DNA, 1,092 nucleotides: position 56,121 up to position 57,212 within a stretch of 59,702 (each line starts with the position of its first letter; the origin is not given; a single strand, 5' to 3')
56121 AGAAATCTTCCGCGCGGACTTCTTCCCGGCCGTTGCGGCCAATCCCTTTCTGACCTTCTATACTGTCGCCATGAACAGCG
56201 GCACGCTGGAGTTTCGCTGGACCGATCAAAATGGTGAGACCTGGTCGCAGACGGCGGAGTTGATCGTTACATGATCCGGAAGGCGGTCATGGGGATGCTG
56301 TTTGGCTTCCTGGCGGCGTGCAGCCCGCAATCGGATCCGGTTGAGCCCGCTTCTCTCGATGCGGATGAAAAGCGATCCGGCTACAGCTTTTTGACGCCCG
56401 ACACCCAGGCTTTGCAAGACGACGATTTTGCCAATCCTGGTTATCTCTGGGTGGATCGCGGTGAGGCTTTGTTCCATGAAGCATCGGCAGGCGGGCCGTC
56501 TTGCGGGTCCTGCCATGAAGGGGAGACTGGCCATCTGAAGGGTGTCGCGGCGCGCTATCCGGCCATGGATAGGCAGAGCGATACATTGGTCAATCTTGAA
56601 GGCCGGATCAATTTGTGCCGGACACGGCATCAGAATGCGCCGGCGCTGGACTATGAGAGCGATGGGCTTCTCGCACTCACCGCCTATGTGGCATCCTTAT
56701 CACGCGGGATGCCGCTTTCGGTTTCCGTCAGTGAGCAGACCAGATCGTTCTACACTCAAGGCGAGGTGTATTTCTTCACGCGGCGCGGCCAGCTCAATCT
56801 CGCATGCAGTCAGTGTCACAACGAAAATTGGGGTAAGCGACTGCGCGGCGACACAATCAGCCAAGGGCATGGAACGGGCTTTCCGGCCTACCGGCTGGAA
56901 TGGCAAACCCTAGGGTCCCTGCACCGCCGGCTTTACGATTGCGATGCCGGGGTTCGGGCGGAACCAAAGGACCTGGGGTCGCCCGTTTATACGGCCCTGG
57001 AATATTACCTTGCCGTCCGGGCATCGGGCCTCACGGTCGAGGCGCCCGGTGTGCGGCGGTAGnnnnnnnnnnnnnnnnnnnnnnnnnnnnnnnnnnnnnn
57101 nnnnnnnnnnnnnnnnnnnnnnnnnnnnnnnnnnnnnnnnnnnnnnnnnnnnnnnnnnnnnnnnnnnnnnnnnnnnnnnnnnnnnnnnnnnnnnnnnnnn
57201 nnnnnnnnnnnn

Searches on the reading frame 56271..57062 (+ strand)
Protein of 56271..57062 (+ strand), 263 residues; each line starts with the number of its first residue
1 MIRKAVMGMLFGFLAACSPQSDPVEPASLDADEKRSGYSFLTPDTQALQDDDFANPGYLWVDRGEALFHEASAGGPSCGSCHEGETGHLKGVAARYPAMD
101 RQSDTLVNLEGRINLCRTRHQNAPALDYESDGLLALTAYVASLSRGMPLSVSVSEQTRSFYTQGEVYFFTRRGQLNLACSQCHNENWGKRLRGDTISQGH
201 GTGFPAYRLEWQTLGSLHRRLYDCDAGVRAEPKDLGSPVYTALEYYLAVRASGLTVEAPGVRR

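Call 6: search_protein_families(library=pfam, proteins=[window:56271-57062:+], max_evalue=0.1)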
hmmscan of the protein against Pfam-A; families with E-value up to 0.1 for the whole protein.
window:56271-57062:+ (263 aa): 6 families
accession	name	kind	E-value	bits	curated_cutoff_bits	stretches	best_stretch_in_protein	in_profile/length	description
PF21342.2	SoxA-TsdA_cyt-c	-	2.8e-34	117.4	27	2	63-149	1-88/88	SoxA/TsdA, cytochrome c domain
PF14522.11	Cytochrome_C7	-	0.0008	19.6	24.8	0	69-87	35-53/67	Cytochrome c7 and related cytochrome c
PF11845.13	Tll0287-like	-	0.0051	17.7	24.1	0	119-186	65-111/144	Tll0287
PF03150.19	CCP_MauG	-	0.0068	17.5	25.6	0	64-109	7-59/149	Di-haem cytochrome c peroxidase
PF02085.21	Cytochrom_CIII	-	0.063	14.1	22.9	0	160-199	15-52/101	Class III cytochrome C family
PF09086.16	DUF1924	-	0.071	13.9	22.5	0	61-84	8-35/96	Domain of unknown function (DUF1924)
